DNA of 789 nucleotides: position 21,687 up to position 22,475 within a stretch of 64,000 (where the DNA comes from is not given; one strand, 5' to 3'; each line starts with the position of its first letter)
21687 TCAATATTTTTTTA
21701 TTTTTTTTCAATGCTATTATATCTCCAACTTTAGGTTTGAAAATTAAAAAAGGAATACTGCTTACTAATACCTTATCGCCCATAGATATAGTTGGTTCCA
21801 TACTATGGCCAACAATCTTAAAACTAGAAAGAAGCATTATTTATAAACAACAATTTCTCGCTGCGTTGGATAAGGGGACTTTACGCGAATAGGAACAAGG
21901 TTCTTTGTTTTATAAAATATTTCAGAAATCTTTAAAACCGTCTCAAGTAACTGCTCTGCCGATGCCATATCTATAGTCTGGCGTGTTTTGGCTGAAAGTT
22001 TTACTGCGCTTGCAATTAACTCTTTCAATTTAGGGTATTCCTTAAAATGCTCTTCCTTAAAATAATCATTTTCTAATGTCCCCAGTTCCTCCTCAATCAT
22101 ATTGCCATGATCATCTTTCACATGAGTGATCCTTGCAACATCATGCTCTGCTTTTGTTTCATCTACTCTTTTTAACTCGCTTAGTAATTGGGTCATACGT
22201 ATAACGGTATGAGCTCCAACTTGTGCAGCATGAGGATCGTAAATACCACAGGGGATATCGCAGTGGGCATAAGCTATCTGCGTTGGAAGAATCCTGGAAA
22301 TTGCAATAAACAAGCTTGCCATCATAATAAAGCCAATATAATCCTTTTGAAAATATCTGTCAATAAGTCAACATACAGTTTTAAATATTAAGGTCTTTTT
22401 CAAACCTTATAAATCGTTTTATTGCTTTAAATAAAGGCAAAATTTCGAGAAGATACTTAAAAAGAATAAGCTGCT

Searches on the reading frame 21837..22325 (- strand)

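Call 25: search_protein_families(library=pfam, proteins=[window:21837-22325:-], max_evalue=0.01)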
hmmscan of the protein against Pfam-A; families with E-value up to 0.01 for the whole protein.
window:21837-22325:- (162 aa): 1 family
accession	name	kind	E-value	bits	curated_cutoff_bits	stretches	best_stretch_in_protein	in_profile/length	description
PF09055.16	Sod_Ni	-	6.7e-34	117.6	25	1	18-141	3-127/127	Nickel-containing superoxide dismutase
